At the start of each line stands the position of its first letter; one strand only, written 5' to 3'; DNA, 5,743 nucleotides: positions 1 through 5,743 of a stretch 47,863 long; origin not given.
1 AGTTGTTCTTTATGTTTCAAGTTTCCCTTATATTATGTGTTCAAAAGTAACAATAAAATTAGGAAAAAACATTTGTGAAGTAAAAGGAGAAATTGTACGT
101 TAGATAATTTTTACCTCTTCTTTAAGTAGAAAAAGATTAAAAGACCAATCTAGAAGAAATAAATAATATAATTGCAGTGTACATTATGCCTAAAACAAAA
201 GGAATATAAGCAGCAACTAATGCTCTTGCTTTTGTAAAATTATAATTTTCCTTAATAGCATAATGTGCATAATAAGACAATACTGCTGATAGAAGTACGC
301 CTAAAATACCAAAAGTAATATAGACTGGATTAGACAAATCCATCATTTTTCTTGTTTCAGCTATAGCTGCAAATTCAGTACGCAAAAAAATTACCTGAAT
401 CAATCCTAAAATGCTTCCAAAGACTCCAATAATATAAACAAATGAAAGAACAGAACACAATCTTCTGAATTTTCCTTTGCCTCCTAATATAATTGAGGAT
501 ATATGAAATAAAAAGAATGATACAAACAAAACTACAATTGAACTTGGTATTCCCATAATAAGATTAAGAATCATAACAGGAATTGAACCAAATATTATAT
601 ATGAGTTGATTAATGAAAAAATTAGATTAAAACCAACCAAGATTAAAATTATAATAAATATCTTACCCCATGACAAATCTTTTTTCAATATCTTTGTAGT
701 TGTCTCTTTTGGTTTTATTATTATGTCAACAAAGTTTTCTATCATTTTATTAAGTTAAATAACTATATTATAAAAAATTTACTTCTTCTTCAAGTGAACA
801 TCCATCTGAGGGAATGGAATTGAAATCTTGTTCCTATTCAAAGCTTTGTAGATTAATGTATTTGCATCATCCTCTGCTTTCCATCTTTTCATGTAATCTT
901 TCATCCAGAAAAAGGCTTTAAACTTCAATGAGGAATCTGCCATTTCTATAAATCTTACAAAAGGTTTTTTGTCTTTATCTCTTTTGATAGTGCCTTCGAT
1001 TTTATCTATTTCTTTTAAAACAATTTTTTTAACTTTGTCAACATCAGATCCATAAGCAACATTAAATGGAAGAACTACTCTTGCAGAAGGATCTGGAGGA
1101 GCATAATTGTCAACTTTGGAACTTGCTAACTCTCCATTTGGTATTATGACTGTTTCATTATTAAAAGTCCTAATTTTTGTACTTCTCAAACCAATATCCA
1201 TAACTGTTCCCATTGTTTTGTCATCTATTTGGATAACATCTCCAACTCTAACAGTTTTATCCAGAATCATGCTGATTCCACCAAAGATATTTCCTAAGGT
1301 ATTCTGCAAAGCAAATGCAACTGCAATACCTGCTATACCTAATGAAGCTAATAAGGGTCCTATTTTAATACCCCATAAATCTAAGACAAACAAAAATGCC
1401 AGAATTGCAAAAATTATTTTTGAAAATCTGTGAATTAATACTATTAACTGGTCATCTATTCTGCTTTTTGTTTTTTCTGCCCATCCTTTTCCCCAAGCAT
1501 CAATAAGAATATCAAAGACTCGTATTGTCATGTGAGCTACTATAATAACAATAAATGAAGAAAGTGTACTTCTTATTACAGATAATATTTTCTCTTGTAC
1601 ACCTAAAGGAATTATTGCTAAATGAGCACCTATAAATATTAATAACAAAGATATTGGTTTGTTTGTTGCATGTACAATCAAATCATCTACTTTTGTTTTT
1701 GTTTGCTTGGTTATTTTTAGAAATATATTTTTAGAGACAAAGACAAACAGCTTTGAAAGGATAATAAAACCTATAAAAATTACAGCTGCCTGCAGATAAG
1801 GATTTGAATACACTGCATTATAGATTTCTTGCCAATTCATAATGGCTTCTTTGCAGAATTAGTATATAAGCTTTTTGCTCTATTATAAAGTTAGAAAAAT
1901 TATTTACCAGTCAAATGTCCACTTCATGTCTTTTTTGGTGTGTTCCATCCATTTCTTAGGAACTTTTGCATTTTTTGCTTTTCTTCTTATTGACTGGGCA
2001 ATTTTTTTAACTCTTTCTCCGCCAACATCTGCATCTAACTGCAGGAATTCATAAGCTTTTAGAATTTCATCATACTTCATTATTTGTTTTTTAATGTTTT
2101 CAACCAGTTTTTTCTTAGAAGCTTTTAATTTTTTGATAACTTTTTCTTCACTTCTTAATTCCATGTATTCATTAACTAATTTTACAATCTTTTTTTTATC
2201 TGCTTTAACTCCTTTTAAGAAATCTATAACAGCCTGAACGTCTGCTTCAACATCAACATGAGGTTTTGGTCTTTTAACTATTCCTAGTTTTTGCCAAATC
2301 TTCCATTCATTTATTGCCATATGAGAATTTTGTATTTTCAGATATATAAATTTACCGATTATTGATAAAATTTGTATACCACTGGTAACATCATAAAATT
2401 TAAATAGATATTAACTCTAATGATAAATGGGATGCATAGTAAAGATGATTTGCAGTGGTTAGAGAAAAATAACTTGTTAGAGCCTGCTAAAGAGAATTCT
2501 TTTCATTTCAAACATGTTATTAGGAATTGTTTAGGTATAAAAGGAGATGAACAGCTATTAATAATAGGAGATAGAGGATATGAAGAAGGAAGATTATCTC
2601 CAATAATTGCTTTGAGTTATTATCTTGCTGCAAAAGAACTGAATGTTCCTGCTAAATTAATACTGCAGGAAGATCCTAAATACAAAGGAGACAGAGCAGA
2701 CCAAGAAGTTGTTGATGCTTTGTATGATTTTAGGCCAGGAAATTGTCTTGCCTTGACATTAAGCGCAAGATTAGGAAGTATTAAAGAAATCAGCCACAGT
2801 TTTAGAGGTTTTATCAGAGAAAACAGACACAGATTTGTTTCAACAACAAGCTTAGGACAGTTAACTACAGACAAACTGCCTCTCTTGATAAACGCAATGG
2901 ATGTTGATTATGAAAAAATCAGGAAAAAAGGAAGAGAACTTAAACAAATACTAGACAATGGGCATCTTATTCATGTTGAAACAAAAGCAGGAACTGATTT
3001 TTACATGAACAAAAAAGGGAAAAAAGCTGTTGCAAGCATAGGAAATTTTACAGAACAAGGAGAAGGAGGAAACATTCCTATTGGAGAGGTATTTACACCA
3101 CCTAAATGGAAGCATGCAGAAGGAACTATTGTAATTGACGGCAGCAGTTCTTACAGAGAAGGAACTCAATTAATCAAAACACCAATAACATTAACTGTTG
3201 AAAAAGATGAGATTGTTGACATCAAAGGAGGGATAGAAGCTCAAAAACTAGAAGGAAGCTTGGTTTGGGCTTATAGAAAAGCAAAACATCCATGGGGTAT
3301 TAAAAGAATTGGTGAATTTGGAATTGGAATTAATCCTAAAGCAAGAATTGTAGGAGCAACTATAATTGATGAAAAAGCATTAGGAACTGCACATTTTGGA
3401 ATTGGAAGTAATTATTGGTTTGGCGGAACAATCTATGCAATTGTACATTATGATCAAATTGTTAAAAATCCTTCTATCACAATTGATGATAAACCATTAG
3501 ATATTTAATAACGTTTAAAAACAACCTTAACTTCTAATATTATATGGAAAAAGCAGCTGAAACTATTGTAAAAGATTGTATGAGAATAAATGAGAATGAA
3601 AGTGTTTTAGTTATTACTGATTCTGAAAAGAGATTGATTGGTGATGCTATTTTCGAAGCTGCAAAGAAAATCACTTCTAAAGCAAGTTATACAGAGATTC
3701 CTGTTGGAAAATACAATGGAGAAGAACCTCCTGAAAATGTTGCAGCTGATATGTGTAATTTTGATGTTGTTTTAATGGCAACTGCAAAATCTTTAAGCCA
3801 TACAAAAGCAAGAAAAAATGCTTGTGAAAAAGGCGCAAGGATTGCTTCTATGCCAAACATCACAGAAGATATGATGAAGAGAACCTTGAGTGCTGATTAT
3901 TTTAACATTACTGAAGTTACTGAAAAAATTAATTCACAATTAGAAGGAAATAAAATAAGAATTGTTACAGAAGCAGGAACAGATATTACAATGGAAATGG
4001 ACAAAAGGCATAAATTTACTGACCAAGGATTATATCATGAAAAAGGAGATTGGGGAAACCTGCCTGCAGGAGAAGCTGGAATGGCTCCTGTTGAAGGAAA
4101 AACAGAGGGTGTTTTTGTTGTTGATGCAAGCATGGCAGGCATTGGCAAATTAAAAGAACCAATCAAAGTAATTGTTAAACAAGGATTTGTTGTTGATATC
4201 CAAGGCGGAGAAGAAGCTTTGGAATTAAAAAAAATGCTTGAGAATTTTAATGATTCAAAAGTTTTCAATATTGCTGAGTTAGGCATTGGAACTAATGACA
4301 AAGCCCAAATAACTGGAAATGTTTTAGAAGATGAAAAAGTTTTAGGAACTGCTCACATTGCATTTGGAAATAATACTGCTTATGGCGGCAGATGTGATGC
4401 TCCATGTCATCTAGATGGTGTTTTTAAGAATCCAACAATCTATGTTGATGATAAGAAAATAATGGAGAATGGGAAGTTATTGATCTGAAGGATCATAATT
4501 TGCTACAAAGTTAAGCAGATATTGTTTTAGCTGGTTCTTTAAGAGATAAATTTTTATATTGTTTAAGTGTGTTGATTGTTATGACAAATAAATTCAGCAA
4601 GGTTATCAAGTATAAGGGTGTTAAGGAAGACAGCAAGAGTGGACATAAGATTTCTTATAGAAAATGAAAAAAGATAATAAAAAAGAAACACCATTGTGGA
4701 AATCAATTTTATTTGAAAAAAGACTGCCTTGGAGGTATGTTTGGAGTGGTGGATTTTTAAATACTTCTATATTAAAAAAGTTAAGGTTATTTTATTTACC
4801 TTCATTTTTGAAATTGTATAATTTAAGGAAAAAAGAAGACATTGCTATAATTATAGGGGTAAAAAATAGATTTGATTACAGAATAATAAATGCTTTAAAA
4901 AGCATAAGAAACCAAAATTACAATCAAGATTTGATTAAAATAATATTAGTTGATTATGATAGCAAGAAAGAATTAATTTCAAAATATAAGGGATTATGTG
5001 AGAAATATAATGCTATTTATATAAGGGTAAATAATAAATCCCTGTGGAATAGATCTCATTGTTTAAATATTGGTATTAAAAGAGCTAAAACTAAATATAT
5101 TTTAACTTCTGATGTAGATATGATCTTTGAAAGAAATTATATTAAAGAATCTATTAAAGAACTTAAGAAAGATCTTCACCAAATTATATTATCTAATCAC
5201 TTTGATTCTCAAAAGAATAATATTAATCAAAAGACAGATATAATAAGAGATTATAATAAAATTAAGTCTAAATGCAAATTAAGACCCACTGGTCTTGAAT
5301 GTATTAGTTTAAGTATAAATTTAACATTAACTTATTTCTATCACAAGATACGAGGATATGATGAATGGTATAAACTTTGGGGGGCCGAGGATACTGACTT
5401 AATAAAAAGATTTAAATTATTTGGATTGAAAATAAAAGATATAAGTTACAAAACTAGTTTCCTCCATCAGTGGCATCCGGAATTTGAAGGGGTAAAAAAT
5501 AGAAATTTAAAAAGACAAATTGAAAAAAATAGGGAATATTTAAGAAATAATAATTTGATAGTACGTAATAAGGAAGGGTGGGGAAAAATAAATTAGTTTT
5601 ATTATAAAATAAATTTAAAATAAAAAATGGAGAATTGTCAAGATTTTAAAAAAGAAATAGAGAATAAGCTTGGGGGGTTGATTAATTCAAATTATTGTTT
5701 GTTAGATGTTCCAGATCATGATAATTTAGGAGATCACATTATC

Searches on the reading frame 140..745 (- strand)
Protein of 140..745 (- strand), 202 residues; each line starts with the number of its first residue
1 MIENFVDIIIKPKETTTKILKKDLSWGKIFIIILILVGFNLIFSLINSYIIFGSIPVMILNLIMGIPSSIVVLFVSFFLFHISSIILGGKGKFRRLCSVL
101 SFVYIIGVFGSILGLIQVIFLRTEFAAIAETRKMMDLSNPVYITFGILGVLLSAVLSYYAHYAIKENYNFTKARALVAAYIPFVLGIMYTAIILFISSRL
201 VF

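Call 13: search_protein_families(library=pfam, proteins=[window:140-745:-], max_evalue=0.001)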
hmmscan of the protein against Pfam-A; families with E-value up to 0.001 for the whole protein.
window:140-745:- (202 aa): 1 family
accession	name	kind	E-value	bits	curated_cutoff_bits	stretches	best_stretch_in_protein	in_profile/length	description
PF04893.22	Yip1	-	7.4e-12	45.9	28.6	1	7-192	2-172/173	Yip1 domain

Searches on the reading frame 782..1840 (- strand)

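Call 13: search_protein_families(library=pfam, proteins=[window:782-1840:-], max_evalue=0.001)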
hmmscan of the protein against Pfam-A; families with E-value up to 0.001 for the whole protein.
window:782-1840:- (353 aa): 3 families
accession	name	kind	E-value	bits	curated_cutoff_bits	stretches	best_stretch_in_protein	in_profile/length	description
PF00924.24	MS_channel_2nd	-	1.6e-20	73.4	20.2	1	180-246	1-66/68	Mechanosensitive ion channel, beta-domain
PF21082.3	MS_channel_3rd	-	3.1e-14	53.6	21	1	255-341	1-88/88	Mechanosensitive ion channel MscS, C-terminal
PF21088.3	MS_channel_1st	-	4.6e-08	33.3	23.1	1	140-179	3-42/42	Mechanosensitive ion channel, transmembrane helices 2/3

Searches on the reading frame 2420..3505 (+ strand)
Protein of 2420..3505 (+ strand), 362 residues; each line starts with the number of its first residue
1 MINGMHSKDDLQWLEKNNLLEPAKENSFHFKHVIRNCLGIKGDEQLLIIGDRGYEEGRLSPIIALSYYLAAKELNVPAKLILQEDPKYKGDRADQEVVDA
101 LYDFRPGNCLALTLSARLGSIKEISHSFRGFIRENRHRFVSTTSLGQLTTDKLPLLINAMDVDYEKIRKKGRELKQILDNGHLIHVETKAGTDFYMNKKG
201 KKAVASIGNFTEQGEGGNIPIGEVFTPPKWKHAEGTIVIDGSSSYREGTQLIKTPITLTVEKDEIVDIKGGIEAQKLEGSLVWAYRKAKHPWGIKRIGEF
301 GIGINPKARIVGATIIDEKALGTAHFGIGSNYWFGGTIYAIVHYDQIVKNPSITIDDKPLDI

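Call 13: search_protein_families(library=pfam, proteins=[window:2420-3505:+], max_evalue=0.001)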
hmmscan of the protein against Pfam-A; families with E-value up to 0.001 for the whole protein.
window:2420-3505:+ (362 aa): 1 family
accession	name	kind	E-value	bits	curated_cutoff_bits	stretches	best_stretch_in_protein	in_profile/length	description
PF02073.20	Peptidase_M29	-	4.1e-10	39.5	27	1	164-333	185-351/406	Thermophilic metalloprotease (M29)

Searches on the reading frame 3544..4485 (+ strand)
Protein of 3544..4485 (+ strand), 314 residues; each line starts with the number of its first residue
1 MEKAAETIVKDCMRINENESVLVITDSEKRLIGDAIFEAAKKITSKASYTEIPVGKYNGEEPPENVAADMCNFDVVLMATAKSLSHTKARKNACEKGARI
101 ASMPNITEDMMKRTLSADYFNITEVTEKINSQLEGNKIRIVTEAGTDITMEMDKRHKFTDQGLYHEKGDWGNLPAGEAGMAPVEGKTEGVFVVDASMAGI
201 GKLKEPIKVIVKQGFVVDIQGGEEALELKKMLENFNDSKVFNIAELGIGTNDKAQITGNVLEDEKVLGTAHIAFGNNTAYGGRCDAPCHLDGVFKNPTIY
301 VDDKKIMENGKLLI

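Call 13: search_protein_families(library=pfam, proteins=[window:3544-4485:+], max_evalue=0.001)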
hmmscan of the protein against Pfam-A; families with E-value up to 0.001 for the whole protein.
window:3544-4485:+ (314 aa): 1 family
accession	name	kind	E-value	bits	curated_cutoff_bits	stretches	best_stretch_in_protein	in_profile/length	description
PF02073.20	Peptidase_M29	-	1.1e-14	54.6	27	1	121-277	191-349/406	Thermophilic metalloprotease (M29)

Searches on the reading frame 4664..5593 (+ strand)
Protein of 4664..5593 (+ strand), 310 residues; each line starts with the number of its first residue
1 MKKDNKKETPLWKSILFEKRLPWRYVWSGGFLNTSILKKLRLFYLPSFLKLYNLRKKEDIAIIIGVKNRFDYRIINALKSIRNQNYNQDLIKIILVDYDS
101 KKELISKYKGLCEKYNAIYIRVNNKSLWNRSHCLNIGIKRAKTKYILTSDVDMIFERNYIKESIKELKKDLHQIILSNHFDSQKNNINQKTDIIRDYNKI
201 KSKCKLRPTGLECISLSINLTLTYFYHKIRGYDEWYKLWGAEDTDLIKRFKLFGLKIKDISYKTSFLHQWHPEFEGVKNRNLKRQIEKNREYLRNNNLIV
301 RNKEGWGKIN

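Call 13: search_protein_families(library=pfam, proteins=[window:4664-5593:+], max_evalue=0.001)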
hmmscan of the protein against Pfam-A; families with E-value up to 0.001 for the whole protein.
window:4664-5593:+ (310 aa): 4 families
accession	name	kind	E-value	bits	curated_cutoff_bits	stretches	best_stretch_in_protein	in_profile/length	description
PF00535.33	Glycos_transf_2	-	1.3e-12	48.4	23.3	1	62-206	2-146/168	Glycosyl transferase family 2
PF10111.15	Glyco_tranf_2_2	-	7.7e-08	32.6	27.3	1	64-261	4-210/276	Glycosyltransferase like family 2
PF02709.20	Glyco_transf_7C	-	8.1e-08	32.2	23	1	225-264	30-69/78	N-terminal domain of galactosyltransferase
PF13896.12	Glyco_transf_49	-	0.00082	19.2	27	0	120-170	108-158/329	Glycosyl-transferase for dystroglycan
